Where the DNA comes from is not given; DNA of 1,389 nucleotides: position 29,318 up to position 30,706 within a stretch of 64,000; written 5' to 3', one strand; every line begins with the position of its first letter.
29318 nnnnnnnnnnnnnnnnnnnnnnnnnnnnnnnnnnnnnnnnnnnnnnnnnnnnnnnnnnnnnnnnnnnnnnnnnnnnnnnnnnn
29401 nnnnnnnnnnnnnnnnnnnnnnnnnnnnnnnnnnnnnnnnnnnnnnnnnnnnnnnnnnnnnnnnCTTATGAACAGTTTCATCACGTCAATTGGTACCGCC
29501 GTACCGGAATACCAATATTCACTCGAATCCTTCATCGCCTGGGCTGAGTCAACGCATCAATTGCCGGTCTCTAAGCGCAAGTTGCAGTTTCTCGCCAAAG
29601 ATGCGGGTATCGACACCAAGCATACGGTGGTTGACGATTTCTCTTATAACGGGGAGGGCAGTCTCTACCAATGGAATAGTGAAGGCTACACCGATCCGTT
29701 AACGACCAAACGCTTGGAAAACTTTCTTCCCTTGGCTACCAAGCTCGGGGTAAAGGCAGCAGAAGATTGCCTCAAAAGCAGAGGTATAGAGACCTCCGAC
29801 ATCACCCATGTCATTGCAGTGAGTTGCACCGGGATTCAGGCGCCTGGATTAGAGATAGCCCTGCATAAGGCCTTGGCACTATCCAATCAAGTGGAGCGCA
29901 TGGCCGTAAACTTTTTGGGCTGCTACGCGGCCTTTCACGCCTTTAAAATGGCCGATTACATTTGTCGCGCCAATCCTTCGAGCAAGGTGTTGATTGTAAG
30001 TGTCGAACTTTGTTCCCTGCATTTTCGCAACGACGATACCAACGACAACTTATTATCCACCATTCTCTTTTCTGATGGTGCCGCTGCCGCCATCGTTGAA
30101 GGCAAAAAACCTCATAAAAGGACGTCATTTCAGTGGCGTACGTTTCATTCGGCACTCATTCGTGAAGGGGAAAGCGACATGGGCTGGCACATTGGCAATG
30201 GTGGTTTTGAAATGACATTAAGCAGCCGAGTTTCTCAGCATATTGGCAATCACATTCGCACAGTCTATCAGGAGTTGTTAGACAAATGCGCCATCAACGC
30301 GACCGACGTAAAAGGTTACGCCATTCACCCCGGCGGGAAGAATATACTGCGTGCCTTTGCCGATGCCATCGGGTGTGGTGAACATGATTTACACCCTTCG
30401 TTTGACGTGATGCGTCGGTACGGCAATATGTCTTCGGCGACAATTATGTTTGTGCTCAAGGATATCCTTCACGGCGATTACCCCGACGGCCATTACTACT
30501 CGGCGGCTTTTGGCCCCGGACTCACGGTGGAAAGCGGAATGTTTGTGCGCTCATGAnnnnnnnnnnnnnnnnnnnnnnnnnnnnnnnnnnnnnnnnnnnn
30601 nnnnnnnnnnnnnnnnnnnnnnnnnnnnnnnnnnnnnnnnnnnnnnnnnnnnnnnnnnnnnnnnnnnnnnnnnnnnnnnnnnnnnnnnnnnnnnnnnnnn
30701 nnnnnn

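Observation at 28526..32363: Translationally coupled operon of UbiA prenyltransferase, type III PKS, methyltransferase and flavoprotein: an srsABC-like phenolic-lipid cluster with an added prenyltransferase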

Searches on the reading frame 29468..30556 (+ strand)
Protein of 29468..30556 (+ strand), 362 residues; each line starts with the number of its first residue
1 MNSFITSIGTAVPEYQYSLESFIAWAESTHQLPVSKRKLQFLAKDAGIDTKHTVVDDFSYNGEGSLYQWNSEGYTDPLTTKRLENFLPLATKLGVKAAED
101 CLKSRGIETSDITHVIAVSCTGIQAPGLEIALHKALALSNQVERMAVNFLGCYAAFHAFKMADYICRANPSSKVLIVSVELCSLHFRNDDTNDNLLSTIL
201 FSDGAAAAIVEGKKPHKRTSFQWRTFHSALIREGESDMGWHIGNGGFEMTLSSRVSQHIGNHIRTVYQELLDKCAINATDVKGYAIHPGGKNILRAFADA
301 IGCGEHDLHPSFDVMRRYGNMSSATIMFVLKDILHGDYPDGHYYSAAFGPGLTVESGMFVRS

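Call 3: search_protein_families(library=pfam, proteins=[window:29468-30556:+], max_evalue=0.01)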
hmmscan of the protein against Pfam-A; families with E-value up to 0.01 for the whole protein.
window:29468-30556:+ (362 aa): 5 families
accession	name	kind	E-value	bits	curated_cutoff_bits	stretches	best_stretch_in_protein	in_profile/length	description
PF00195.25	Chal_sti_synt_N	-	2.5e-29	102.8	27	1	5-211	16-222/225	Chalcone and stilbene synthases, N-terminal domain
PF02797.21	Chal_sti_synt_C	-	3.5e-16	60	27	1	230-361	9-148/151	Chalcone and stilbene synthases, C-terminal domain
PF08392.18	FAE1_CUT1_RppA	-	1.2e-09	38.3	27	1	95-220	88-213/290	FAE1/Type III polyketide synthase-like protein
PF08541.16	ACP_syn_III_C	-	1.9e-08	34.8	26.6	1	271-358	1-87/90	3-Oxoacyl-[acyl-carrier-protein (ACP)] synthase III C terminal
PF08545.16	ACP_syn_III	-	8e-08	32.5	24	1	151-222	6-75/80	3-Oxoacyl-[acyl-carrier-protein (ACP)] synthase III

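Call 4: search_protein_families(library=ncbifam, proteins=[window:29468-30556:+], max_evalue=0.01)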
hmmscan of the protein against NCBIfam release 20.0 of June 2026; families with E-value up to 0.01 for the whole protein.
window:29468-30556:+ (362 aa): 8 families
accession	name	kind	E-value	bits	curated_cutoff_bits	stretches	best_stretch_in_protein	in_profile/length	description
NF042429.2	DHPHCoAsyn_DpgA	equivalog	6.1e-43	147.1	425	1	5-357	1-346/350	3,5-dihydroxyphenylacetyl-CoA synthase DpgA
NF006829.0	PRK09352.1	subfamily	8.3e-19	67.7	249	1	90-357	53-317/322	beta-ketoacyl-ACP synthase 3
NF005703.0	PRK07515.1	equivalog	4.3e-16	58.8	304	1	75-355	81-366/373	beta-ketoacyl-ACP synthase III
TIGR00747.1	fabH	subfamily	1.9e-13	50.2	292.1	1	90-355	51-316/322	beta-ketoacyl-ACP synthase III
NF005541.0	PRK07204.1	equivalog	1.5e-10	41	402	1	91-335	53-301/329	beta-ketoacyl-ACP synthase III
NF004623.0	PRK05963.1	equivalog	5.9e-09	35.7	437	1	91-330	55-295/328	beta-ketoacyl-ACP synthase III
NF003274.0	PRK04262.1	equivalog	0.00016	20.8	244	1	91-353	52-300/347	hydroxymethylglutaryl-CoA synthase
TIGR01835.1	HMG-CoA-S_prok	equivalog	0.0023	16.8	360.35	1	95-181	54-138/382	hydroxymethylglutaryl-CoA synthase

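Call 6: search_solved_structures(query=window:29468-30556:+, max_evalue=1e-10)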
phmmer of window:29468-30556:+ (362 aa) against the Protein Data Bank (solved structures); distinct sequences matched with E-value up to 1e-10: 102 (the best 60 are shown).
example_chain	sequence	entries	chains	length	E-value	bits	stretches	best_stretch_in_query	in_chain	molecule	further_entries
2h84_A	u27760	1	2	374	2.1e-43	152.3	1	2-360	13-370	Steely1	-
4b0n_A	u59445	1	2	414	8.2e-40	140.5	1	9-334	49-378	POLYKETIDE SYNTHASE III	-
1ted_A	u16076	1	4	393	3.6e-36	128.5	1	81-359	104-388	pks18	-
7cb3_A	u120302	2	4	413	1.4e-35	126.6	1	75-359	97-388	Chalcone/stilbene synthase | Chalcone synthase-like protein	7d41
1tee_A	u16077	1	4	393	1.2e-34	123.5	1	81-359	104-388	pks18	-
9uuc_A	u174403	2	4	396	4.9e-33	118.2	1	68-356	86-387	Stilbene synthase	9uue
9uud_A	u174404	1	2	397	5e-33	118.2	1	68-356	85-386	Stilbene synthase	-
9uub_A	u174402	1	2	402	5e-33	118.2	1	69-356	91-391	stilbene synthase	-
9uu8_A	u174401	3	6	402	5.2e-33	118.1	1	68-356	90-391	Stilbene synthase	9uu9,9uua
5wx6_A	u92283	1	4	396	4.5e-32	115.1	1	80-356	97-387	Alkyldiketide-CoA synthase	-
5wx7_A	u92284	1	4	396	4.5e-32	115.1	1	80-356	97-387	Alkyldiketide-CoA synthase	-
7cbf_A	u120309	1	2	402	8.2e-32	114.2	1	87-356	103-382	2,4,6-trihydroxybenzophenone synthase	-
5wx3_A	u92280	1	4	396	1.2e-31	113.7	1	80-356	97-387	Alkyldiketide-CoA synthase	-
8b32_A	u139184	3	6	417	1.9e-31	113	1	89-356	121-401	Chalcone synthase 2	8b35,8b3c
3awj_A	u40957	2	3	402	8.8e-31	110.8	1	27-356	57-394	Chalcone synthase-like polyketide synthase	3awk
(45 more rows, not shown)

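Call 9: find_homologous_proteins(query=window:29468-30556:+, max_evalue=1e-20)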
Query window:29468-30556:+ (362 aa): 7818 proteins with E <= 1e-20 among 8000 candidates; the best 120 are listed.
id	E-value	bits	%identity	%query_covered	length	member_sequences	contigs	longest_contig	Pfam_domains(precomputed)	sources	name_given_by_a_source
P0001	5.8e-246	833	100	100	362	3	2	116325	PF02797.22,PF08545.17,PF08541.17,PF08392.19,PF00195.26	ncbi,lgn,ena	-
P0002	1.4e-216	737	87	100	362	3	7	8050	PF02797.22,PF08545.17,PF08541.17,PF08392.19,PF00195.26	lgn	-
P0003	8.8e-205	698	83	100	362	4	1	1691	PF02797.22,PF08545.17,PF08541.17,PF08392.19,PF00195.26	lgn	-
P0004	8.2e-152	524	65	100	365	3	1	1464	PF02797.22,PF08545.17,PF08541.17,PF08392.19,PF00195.26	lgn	-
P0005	2.5e-146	506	63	100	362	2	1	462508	PF02797.22,PF08545.17,PF08541.17,PF08392.19,PF00195.26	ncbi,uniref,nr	ncbi:type III polyketide synthase [Lunatimonas salinarum]|uniref:type III polyketide synthase n=1 Ta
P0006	5.9e-136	472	59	99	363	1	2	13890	PF02797.22,PF08545.17,PF08541.17,PF08392.19,PF00195.26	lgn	-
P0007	1.1e-129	451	58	99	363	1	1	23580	PF02797.22,PF08541.17,PF08392.19,PF00195.26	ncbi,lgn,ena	-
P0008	1.7e-125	437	57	99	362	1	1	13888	PF02797.22,PF08545.17,PF08541.17,PF08392.19,PF00195.26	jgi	jgi:alpha-pyrone synthase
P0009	1.3e-121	424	56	100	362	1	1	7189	PF02797.22,PF08545.17,PF08541.17,PF08392.19,PF00195.26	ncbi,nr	ncbi:MAG: type III polyketide synthase [Cryomorphaceae bacterium]|nr:type III polyketide synthase [C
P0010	5.9e-110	386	53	99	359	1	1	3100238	PF02797.22,PF08545.17,PF08541.17,PF08392.19,PF00195.26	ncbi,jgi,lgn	jgi:alpha-pyrone synthase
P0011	1.8e-106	375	52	99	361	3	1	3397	PF02797.22,PF08545.17,PF08541.17,PF08392.19,PF00195.26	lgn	-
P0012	3.4e-96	341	48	99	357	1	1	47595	PF02797.22,PF08545.17,PF08541.17,PF08392.19,PF00195.26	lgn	-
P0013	3.9e-94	334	45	99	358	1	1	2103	PF02797.22,PF08545.17,PF08541.17,PF08392.19,PF00195.26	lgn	-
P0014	5.4e-94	334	46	99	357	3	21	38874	PF02797.22,PF08545.17,PF08541.17,PF08392.19,PF00195.26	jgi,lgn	jgi:predicted naringenin-chalcone synthase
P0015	6.0e-94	333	47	99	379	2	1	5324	PF02797.22,PF08545.17,PF08541.17,PF08392.19,PF00195.26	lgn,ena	-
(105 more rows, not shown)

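Call 12: find_encoding_contigs(protein=P0001, flank=6000, max_places=3)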
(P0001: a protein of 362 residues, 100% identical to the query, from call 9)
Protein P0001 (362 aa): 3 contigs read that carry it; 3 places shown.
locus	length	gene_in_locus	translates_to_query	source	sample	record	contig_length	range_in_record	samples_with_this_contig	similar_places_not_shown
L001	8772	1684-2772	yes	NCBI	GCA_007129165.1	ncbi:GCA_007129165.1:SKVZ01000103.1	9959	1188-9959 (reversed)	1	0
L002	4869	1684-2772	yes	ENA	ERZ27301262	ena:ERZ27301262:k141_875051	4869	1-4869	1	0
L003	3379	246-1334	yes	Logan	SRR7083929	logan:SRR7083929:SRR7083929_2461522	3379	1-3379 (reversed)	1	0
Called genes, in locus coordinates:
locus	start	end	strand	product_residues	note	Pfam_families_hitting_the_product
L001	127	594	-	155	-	-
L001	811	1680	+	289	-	PF01040:UbiA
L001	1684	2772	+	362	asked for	PF00195:Chal_sti_synt_N, PF08392:FAE1_CUT1_RppA, PF08545:ACP_syn_III, PF02797:Chal_sti_synt_C, PF08541:ACP_syn_III_C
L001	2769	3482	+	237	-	PF08241:Methyltransf_11 (weak), PF08242:Methyltransf_12 (weak), PF13649:Methyltransf_25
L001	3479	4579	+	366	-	PF00070:Pyr_redox (weak), PF01266:DAO (faint), PF01494:FAD_binding_3, PF04820:Trp_halogenase (faint), PF07992:Pyr_redox_2 (faint), PF13450:NAD_binding_8 (faint)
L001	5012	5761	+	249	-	-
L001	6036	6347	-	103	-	PF02416:TatA_B_E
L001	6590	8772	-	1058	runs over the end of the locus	PF21760:SecD_1st, PF22599:SecDF_P1_head, PF02355:SecD_SecF_C, PF07549:Sec_GG, PF02355:SecD_SecF_C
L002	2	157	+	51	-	?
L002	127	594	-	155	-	-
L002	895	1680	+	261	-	PF01040:UbiA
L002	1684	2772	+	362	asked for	PF00195:Chal_sti_synt_N, PF08392:FAE1_CUT1_RppA, PF08545:ACP_syn_III, PF02797:Chal_sti_synt_C, PF08541:ACP_syn_III_C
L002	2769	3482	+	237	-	PF08241:Methyltransf_11 (weak), PF08242:Methyltransf_12 (weak), PF13649:Methyltransf_25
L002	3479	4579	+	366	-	PF00070:Pyr_redox (weak), PF01266:DAO (faint), PF01494:FAD_binding_3, PF04820:Trp_halogenase (faint), PF07992:Pyr_redox_2 (faint), PF13450:NAD_binding_8 (faint)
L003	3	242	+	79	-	?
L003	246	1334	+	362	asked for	PF00195:Chal_sti_synt_N, PF08392:FAE1_CUT1_RppA, PF08545:ACP_syn_III, PF02797:Chal_sti_synt_C, PF08541:ACP_syn_III_C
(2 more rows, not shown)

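Call 13: find_related_loci(query=A1, collection=genome_contigs, flank=6000)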
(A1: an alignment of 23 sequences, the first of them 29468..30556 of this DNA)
Query A1 (362 aa) in genome_contigs; peptide patterns used: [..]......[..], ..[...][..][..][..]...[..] (x = any residue, [..] = any of these).
599 stretches matched a pattern (row limit reached: there are more); 598 encode a relative of the query (tblastn E <= 1e-3); the best 80 are kept; 80 distinct loci.
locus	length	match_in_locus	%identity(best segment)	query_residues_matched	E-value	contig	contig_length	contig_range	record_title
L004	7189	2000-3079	56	1-362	6e-130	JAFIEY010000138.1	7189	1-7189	MAG: Cryomorphaceae bacterium isolate coassembly_bin.80 k141_87877, whole genome shotgun sequence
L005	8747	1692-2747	43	3-359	4e-91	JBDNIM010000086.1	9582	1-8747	MAG: Bacteroidia bacterium isolate concoct.71.WLB k141_271105, whole genome shotgun sequence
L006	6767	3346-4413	42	3-359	1e-89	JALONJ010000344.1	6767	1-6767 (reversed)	MAG: Microscillaceae bacterium isolate Prado074 scaffold_28121, whole genome shotgun sequence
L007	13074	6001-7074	42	1-356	8e-90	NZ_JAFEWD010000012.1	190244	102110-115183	Pedobacter sp. SYSU D00535 Scaffold11_1, whole genome shotgun sequence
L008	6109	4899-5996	43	3-359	1e-88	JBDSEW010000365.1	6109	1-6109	MAG: Chitinophagales bacterium isolate cluster1_bin.213 k127_1278986, whole genome shotgun sequence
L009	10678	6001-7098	43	1-361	1e-88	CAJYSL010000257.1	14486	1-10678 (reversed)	MAG: uncultured Mucilaginibacter sp. isolate SP80_2_metabat2_genome_mining.9 genome assembly, contig: k127_14592, whole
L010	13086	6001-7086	43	3-359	2e-88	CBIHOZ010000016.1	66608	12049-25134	MAG TPA_asm: uncultured Chitinophaga sp. isolate SRR18156198_binner123_Refined_29 genome assembly, contig: ERZ27336860.1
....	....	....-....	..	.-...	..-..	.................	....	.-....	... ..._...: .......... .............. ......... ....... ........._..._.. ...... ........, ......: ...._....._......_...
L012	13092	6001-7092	41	1-359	1e-87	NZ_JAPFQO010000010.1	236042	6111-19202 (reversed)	Pontibacter anaerobius strain M82 M82_ctg010, whole genome shotgun sequence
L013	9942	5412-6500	43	1-359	1e-87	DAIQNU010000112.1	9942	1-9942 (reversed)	MAG TPA_asm: Cyclobacteriaceae bacterium isolate CTOTU7365 NODE_9593_length_9942_cov_3.811267, whole genome shotgun sequ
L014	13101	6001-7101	42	2-356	3e-87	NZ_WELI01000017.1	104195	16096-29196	Rudanella paleaurantiibacter strain HX-22-17 Scaffold14_2, whole genome shotgun sequence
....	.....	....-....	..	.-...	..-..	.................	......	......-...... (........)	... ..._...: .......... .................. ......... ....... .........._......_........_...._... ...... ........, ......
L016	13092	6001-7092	45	1-356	8e-87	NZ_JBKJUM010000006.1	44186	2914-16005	MAG: Daejeonella sp. isolate ant_bin.69 S1Ck117_3654805_flag_0_multi_65.9705_len_44186, whole genome shotgun sequence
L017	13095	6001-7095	41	1-359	6e-87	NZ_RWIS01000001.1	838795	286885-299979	Hymenobacter metallilatus strain 9PBR-2 NODE_1_length_838795_cov_15.217209, whole genome shotgun sequence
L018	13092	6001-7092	43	1-356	1e-86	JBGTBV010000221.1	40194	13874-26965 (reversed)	MAG: Daejeonella sp. isolate JTS-RE104 k141_281818, whole genome shotgun sequence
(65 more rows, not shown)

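Call 58: search_solved_structures(query=window:29468-30556:+, max_evalue=1e-35, show_alignments=3)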
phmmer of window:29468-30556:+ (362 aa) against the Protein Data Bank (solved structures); distinct sequences matched with E-value up to 1e-35: 3.
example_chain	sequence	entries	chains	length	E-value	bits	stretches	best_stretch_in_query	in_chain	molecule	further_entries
2h84_A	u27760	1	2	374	2.1e-43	152.3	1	2-360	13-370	Steely1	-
4b0n_A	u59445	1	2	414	8.2e-40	140.5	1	9-334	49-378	POLYKETIDE SYNTHASE III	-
1ted_A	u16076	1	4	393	3.6e-36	128.5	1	81-359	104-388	pks18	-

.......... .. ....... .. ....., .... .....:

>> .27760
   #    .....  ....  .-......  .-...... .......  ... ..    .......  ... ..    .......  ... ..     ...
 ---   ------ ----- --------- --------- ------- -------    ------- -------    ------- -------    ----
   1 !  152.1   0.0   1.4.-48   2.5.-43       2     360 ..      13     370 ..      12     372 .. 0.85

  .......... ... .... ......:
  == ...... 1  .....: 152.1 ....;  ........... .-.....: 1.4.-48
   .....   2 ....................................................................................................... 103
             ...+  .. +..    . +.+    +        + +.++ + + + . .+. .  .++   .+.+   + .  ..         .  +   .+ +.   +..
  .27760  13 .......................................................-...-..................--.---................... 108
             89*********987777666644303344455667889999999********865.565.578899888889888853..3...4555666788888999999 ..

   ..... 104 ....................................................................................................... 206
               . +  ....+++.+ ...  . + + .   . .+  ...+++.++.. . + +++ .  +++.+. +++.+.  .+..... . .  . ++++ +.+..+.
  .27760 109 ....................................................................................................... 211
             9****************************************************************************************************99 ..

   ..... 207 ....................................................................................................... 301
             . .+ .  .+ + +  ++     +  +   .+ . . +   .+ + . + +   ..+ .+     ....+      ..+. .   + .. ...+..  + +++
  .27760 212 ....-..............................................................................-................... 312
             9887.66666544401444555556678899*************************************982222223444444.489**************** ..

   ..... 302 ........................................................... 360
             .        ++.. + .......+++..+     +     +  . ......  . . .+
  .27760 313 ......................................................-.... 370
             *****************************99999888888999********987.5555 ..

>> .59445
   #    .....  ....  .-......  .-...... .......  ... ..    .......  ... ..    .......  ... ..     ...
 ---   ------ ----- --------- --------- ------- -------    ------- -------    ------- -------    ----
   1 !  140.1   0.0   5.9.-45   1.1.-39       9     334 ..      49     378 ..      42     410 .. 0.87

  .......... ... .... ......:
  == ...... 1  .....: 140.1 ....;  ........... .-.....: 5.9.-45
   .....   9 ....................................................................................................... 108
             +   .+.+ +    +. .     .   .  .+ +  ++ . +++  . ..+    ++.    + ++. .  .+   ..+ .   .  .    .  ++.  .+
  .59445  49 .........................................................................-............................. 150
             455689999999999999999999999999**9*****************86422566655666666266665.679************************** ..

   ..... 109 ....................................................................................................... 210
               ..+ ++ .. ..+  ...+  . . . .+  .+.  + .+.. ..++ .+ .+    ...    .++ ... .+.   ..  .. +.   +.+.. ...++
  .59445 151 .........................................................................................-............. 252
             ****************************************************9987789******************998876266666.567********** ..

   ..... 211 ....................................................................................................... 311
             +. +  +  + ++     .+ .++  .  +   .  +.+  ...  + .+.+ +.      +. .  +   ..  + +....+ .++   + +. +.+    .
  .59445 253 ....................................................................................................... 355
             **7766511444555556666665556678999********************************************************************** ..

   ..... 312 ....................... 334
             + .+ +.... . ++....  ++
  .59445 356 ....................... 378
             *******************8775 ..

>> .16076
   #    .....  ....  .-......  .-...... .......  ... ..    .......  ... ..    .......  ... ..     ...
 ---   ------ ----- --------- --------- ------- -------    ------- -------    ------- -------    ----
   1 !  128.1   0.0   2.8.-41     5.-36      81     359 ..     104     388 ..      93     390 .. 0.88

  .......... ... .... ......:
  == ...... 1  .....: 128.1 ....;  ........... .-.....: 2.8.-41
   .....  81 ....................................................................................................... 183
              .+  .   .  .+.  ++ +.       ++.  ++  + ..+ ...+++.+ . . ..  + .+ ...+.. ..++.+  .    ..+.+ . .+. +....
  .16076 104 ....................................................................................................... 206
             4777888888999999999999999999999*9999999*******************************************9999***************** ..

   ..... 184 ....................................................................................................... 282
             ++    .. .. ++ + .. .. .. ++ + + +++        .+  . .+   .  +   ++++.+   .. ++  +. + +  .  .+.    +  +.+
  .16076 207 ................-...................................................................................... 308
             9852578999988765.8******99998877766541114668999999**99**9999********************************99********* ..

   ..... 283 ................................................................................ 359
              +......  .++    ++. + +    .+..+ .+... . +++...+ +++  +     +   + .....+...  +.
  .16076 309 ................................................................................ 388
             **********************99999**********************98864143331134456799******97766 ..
